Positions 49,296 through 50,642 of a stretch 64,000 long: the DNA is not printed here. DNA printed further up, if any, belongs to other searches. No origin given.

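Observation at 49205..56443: Candidate uncharacterised system: PqqD-like small protein + ATP-grasp ligase + PLP decarboxylase wired to a channel/M23 fusion, an outer-membrane barrel and a TPR protein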

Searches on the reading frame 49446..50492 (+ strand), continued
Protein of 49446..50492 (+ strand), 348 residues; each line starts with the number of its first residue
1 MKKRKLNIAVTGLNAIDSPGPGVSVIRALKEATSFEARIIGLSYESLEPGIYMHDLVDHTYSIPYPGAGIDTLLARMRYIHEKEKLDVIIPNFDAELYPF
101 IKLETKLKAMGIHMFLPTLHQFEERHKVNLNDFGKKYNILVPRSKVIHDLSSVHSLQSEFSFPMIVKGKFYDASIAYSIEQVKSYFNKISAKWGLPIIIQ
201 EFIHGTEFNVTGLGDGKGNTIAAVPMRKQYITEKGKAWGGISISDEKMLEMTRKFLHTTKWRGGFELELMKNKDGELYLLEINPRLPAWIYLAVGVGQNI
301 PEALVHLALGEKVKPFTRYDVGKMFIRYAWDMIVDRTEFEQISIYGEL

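Call 24: find_related_loci(query=A1, collection=genome_contigs, flank=10000)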
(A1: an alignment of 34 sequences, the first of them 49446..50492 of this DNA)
Query A1 (348 aa) in genome_contigs; peptide patterns used: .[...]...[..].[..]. (x = any residue, [..] = any of these).
599 stretches matched a pattern (row limit reached: there are more); 597 encode a relative of the query (tblastn E <= 1e-3); the best 80 are kept; 80 distinct loci.
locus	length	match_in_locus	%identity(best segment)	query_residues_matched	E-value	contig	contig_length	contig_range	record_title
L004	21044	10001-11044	91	1-348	0e+0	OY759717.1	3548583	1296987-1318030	MAG: Bacteroidales bacterium isolate 1994922c-57ad-4284-af65-a097e7e7ad8c genome assembly, chromosome: 1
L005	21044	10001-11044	90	1-348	0e+0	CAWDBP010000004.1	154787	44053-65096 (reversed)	MAG: uncultured Bacteroidales bacterium isolate MFD01689.bin.1.120 genome assembly, contig: contig_31965, whole genome s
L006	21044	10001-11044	90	1-348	0e+0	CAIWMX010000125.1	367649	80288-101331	MAG: uncultured Bacteroidales bacterium isolate AM-2014_bin-2482 genome assembly, contig: bin-2482:125/140, whole genome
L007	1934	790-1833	89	1-348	0e+0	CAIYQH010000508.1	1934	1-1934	MAG: uncultured Bacteroidales bacterium isolate Kiruna_bin-02728 genome assembly, contig: bin-02728:508/620, whole genom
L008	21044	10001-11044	88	1-348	0e+0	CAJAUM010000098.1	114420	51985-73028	MAG: uncultured Bacteroidales bacterium isolate Loc090907-6m_bin-511 genome assembly, contig: bin-511:098/155, whole gen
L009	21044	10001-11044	86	1-348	0e+0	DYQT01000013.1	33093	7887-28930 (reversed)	MAG TPA_asm: Draconibacterium orientale isolate SulCav_GS10_10_7_44_10 SulCav_GS10_10_986_length_33093_cov_5_674617, who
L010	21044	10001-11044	88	1-348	0e+0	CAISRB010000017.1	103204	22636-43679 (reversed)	MAG: uncultured Bacteroidales bacterium isolate AM-lipid-02-D10_bin-0834 genome assembly, contig: bin-0834:17/33, whole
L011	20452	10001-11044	87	1-348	0e+0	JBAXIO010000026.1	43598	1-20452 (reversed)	MAG: Bacteroidota bacterium isolate ELA351 MAG351_26, whole genome shotgun sequence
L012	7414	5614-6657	85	1-348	0e+0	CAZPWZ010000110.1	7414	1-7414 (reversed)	MAG TPA_asm: uncultured Draconibacterium sp. isolate SRP302447_co3_194 genome assembly, contig: NODE_28819_length_7414_c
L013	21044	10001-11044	83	1-348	0e+0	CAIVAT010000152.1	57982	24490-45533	MAG: uncultured Bacteroidales bacterium isolate AM-2014_bin-2870 genome assembly, contig: bin-2870:152/195, whole genome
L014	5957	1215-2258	85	1-348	0e+0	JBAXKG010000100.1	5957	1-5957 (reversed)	MAG: Bacteroidota bacterium isolate ELA395 MAG395_100, whole genome shotgun sequence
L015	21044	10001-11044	83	1-348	0e+0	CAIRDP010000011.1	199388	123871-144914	MAG: uncultured Bacteroidales bacterium isolate AM5_bin-0527 genome assembly, contig: bin-0527:11/67, whole genome shotg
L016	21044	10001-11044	84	1-348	0e+0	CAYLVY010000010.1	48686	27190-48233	MAG TPA_asm: uncultured Draconibacterium sp. isolate SRP263991_co1_124 genome assembly, contig: NODE_682_length_48686_co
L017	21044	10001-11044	84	1-348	0e+0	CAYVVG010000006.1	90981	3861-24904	MAG TPA_asm: uncultured Prolixibacteraceae bacterium isolate SRP220891_co1_52 genome assembly, contig: NODE_399_length_9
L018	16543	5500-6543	89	1-348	0e+0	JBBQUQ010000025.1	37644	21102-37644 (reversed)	MAG: Bacteroidales bacterium isolate Co_metawrap_1939 Cmw_1939_k141_13958938_length_37644_cov_9.9990, whole genome shotg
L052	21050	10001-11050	63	1-348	4e-153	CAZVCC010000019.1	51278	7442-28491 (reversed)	MAG TPA_asm: uncultured Ignavibacteriaceae bacterium isolate SRP263991_co1_117 genome assembly, contig: NODE_610_length_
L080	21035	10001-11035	59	4-348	8e-151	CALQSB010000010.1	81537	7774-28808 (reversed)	MAG: Chitinophaga pinensis isolate HRSG-E1-bin-88 genome assembly, contig: HRSG-E1-C75, whole genome shotgun sequence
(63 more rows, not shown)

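Call 48: search_solved_structures(query=A1, max_evalue=0.01)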
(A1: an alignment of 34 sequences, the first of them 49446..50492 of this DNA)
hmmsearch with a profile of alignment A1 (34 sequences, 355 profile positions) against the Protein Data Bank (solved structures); distinct sequences matched with E-value up to 0.01: 61 (the best 60 are shown).
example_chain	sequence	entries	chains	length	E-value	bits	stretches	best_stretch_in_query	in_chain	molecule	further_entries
2pn1_A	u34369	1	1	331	1.2e-21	80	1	52-343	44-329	Carbamoylphosphate synthase large subunit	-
1a9x_A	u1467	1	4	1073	1.8e-18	69.6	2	101-315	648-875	CARBAMOYL PHOSPHATE SYNTHETASE (LARGE CHAIN)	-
1bxr_A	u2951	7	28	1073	4.1e-18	68.4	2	101-315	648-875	CARBAMOYL-PHOSPHATE SYNTHASE | CARBAMOYL PHOSPHATE SYNTHETASE: LARGE SUBUNIT | CARBAMOYL PHOSPHATE SYNTHETASE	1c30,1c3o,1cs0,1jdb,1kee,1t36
1ce8_A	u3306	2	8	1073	4.5e-18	68.2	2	101-315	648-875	PROTEIN (CARBAMOYL-PHOSPHATE SYNTHASE) | carbamoyl phosphate synthetase large chain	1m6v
2dzd_A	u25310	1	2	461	8.3e-09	37.8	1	26-287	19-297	pyruvate carboxylase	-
5dot_A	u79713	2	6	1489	9.1e-09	37.6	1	107-325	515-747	Carbamoyl-phosphate synthase [ammonia], mitochondrial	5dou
6uel_A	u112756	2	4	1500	9.3e-09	37.6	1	107-325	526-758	Carbamoyl-phosphate synthase [ammonia], mitochondrial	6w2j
2yl2_A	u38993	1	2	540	9.1e-08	34.3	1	146-318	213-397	ACETYL-COA CARBOXYLASE 1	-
3lp8_A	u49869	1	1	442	1.1e-07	34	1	81-236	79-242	Phosphoribosylamine-glycine ligase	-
4qsk_A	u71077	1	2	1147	2e-07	33.2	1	25-287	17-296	Pyruvate carboxylase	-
4qsh_A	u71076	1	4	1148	2e-07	33.2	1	25-287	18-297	Pyruvate carboxylase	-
4qsl_H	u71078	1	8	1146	2e-07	33.2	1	25-287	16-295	Pyruvate carboxylase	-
2yw2_A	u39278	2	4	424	4.5e-07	32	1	76-217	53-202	Phosphoribosylamine--glycine ligase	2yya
2ip4_A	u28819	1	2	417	5.5e-07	31.8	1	99-218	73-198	Phosphoribosylamine--glycine ligase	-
8xkz_C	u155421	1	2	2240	7.2e-07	31.4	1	146-318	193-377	Acetyl-CoA carboxylase 1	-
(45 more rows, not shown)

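Call 63: find_encoding_contigs(protein=P0122, flank=8000, max_places=2)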
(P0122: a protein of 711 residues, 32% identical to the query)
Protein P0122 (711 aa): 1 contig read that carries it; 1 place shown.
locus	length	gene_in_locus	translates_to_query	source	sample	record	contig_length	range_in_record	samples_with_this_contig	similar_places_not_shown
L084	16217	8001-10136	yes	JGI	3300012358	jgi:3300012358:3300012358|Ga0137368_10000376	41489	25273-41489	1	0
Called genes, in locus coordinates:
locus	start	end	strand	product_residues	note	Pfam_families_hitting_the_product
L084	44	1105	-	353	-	PF13593:SBF_like (weak), PF01758:SBF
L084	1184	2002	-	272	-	PF01135:PCMT (weak), PF05175:MTS (weak), PF01209:Ubie_methyltran, PF13489:Methyltransf_23, PF13847:Methyltransf_31, PF08241:Methyltransf_11, PF08242:Methyltransf_12, PF13649:Methyltransf_25, +2 more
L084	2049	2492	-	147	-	PF00903:Glyoxalase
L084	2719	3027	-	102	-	PF12802:MarR_2 (weak), PF12840:HTH_20, PF01022:HTH_5, PF01978:TrmB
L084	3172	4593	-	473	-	PF00072:Response_reg, PF00158:Sigma54_activat, PF14532:Sigma54_activ_2, PF25601:AAA_lid_14, PF02954:HTH_8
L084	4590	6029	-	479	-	PF00512:HisKA, PF02518:HATPase_c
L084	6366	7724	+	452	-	-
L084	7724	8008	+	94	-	PF05402:PqqD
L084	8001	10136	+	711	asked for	PF15632:ATPgrasp_Ter, PF02655:ATP-grasp_3 (weak), PF15632:ATPgrasp_Ter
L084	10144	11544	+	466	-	PF00278:Orn_DAP_Arg_deC, PF02784:Orn_Arg_deC_N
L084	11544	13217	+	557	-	PF03253:UT, PF02146:SIR2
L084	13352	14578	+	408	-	PF01408:GFO_IDH_MocA, PF02894:GFO_IDH_MocA_C, PF22725:GFO_IDH_MocA_C3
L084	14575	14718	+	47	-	-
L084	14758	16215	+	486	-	?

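Call 64: find_encoding_contigs(protein=P0154, flank=8000, max_places=2)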
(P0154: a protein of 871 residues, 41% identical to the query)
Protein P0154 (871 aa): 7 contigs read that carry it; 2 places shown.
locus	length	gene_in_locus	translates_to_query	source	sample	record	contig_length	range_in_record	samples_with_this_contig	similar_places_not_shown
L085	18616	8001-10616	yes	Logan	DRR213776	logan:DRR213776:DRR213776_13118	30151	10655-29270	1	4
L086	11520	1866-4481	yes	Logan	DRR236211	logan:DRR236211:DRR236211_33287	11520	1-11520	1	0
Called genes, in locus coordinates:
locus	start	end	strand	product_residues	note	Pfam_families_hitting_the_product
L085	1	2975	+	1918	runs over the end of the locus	PF13432:TPR_16 (faint), PF00515:TPR_1 (faint), PF07719:TPR_2 (faint), PF13174:TPR_6 (faint), PF13181:TPR_8 (faint), PF14559:TPR_19 (weak)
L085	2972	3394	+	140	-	-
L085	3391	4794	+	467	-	PF03544:TonB_C (weak)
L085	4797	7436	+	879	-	PF13513:HEAT_EZ (faint), PF13646:HEAT_2, PF00514:Arm (faint), PF01602:Adaptin_N (faint), PF02985:HEAT (faint), PF13646:HEAT_2, PF20168:PDS5 (faint), PF13646:HEAT_2, +2 more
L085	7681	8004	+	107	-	PF05402:PqqD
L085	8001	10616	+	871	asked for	PF00278:Orn_DAP_Arg_deC, PF15632:ATPgrasp_Ter, PF02784:Orn_Arg_deC_N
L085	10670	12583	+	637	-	-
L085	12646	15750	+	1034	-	PF13188:PAS_8 (faint), PF13596:PAS_10 (weak), PF00989:PAS, PF08448:PAS_4 (weak), PF13426:PAS_9, PF00512:HisKA, PF02518:HATPase_c, PF00072:Response_reg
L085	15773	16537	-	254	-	-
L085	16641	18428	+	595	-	PF10029:DUF2271 (faint)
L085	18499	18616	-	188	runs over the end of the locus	PF13560:HTH_31, PF01381:HTH_3, PF12844:HTH_19 (weak), PF13443:HTH_26, PF07883:Cupin_2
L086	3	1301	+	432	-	?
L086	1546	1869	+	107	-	PF05402:PqqD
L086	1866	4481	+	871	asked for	PF00278:Orn_DAP_Arg_deC, PF15632:ATPgrasp_Ter, PF02784:Orn_Arg_deC_N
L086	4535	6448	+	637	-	-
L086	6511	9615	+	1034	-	PF13188:PAS_8 (faint), PF13596:PAS_10 (weak), PF00989:PAS, PF08448:PAS_4 (weak), PF13426:PAS_9, PF00512:HisKA, PF02518:HATPase_c, PF00072:Response_reg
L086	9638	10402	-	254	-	-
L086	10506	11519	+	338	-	?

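Call 65: find_encoding_contigs(protein=P0136, flank=8000, max_places=2)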
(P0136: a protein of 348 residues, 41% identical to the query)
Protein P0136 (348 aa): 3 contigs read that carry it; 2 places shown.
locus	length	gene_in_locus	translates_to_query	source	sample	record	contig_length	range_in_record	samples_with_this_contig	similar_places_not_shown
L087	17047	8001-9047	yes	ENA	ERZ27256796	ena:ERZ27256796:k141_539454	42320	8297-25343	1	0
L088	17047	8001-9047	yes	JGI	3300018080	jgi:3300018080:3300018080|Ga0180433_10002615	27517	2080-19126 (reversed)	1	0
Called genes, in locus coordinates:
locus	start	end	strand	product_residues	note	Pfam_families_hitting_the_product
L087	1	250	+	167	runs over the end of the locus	PF02590:SPOUT_MTase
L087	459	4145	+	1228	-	PF00672:HAMP, PF00512:HisKA, PF02518:HATPase_c, PF13581:HATPase_c_2 (faint), PF14501:HATPase_c_5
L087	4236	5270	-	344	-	PF00685:Sulfotransfer_1, PF13469:Sulfotransfer_3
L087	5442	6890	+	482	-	PF03062:MBOAT, PF13813:MBOAT_2 (weak)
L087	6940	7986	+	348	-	PF27429:LB_356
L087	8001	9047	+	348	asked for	PF02655:ATP-grasp_3, PF07478:Dala_Dala_lig_C (weak), PF15632:ATPgrasp_Ter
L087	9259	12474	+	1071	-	PF01433:Peptidase_M1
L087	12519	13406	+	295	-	PF00535:Glycos_transf_2, PF10111:Glyco_tranf_2_2, PF13641:Glyco_tranf_2_3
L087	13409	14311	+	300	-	PF01370:Epimerase, PF04321:RmlD_sub_bind, PF02719:Polysacc_synt_2 (weak), PF16363:GDP_Man_Dehyd (weak), PF07993:NAD_binding_4 (weak)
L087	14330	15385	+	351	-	PF13489:Methyltransf_23, PF08241:Methyltransf_11, PF08242:Methyltransf_12, PF13649:Methyltransf_25 (weak), PF13847:Methyltransf_31 (weak)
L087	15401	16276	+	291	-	PF01973:MptE-like (faint)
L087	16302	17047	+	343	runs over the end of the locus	PF00106:adh_short (weak), PF04321:RmlD_sub_bind, PF08659:KR (weak), PF01073:3Beta_HSD, PF01370:Epimerase, PF02719:Polysacc_synt_2, PF07993:NAD_binding_4 (weak), PF16363:GDP_Man_Dehyd, +1 more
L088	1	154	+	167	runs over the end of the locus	PF02590:SPOUT_MTase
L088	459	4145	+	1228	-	PF00672:HAMP, PF00512:HisKA, PF02518:HATPase_c, PF13581:HATPase_c_2 (faint), PF14501:HATPase_c_5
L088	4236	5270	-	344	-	PF00685:Sulfotransfer_1, PF13469:Sulfotransfer_3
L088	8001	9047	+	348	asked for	PF02655:ATP-grasp_3, PF07478:Dala_Dala_lig_C (weak), PF15632:ATPgrasp_Ter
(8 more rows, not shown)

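Call 66: find_encoding_contigs(protein=P0183, flank=8000, max_places=2)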
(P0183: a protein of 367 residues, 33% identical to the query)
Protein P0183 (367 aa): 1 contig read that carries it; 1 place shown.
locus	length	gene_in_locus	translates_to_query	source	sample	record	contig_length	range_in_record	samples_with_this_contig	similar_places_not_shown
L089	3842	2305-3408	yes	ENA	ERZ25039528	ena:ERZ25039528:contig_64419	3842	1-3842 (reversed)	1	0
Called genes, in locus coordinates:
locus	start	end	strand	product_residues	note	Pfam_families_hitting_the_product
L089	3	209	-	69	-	?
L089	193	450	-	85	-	-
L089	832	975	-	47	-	-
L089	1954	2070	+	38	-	-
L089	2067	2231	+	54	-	PF05402:PqqD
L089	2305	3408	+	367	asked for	-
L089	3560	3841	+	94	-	?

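Call 69: search_protein_families(library=padloc, proteins=[window:49446-50492:+], max_evalue=0.01)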
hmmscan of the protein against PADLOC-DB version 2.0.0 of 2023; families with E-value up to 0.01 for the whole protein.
window:49446-50492:+ (348 aa): 0 families

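Call 70: find_encoding_contigs(protein=P0129, flank=9000, max_places=3)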
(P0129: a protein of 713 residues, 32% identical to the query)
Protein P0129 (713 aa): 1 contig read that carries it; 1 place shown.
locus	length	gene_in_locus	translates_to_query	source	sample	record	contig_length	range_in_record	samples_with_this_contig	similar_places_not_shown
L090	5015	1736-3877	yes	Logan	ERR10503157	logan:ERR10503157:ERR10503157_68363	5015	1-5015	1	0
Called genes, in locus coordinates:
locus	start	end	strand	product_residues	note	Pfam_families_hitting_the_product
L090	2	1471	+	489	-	?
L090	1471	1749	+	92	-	PF05402:PqqD (weak)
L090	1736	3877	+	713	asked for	PF02655:ATP-grasp_3 (faint), PF02786:CPSase_L_D2 (faint), PF13549:ATP-grasp_5 (faint), PF15632:ATPgrasp_Ter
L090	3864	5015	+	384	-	?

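Call 72: find_encoding_contigs(protein=P0121, flank=10000, max_places=2)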
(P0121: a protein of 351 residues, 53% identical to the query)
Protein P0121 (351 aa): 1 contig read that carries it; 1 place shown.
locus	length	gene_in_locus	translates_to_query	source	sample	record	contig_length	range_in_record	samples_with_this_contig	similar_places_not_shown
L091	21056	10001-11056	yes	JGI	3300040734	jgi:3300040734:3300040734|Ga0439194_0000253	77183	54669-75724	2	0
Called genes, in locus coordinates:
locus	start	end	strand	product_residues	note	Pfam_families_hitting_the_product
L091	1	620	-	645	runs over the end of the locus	PF02824:TGS, PF07973:tRNA_SAD, PF00587:tRNA-synt_2b, PF03129:HGTP_anticodon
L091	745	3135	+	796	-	PF26696:PTL_trimer, PF05658:YadA_head (faint), PF10106:DUF2345 (faint), PF04790:Sarcoglycan_1 (weak)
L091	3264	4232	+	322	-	PF26696:PTL_trimer, PF05638:T6SS_HCP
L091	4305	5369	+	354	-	PF26696:PTL_trimer, PF05638:T6SS_HCP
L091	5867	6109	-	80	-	-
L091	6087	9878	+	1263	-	-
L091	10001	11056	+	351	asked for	PF15632:ATPgrasp_Ter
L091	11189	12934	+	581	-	PF04551:GcpE, PF26540:GcpE_C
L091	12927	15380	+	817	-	PF21544:PorZ_N_b_propeller, PF07494:Reg_prop (faint)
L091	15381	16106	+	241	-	PF11967:RecO_N, PF02565:RecO_C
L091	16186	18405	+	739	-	PF09586:YfhO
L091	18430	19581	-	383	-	PF02481:DNA_processg_A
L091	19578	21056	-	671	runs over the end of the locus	PF00270:DEAD, PF00271:Helicase_C, PF00156:Pribosyltran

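Call 73: find_encoding_contigs(protein=P0125, flank=10000, max_places=2)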
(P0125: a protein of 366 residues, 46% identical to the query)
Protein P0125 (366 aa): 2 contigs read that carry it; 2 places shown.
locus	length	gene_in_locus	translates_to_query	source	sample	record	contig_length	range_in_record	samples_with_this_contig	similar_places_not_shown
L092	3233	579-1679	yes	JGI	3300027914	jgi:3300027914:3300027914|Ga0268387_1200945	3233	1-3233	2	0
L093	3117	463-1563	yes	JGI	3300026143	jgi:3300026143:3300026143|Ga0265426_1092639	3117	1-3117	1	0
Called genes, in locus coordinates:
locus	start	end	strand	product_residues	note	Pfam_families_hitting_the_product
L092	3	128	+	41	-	?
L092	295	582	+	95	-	PF05402:PqqD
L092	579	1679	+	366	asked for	PF02655:ATP-grasp_3 (weak), PF15632:ATPgrasp_Ter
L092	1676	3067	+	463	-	PF00278:Orn_DAP_Arg_deC, PF02784:Orn_Arg_deC_N, PF01168:Ala_racemase_N (weak)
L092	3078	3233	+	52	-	?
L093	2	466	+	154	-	?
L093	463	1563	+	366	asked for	PF02655:ATP-grasp_3 (weak), PF15632:ATPgrasp_Ter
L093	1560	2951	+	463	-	PF00278:Orn_DAP_Arg_deC, PF02784:Orn_Arg_deC_N, PF01168:Ala_racemase_N (weak)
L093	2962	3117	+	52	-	?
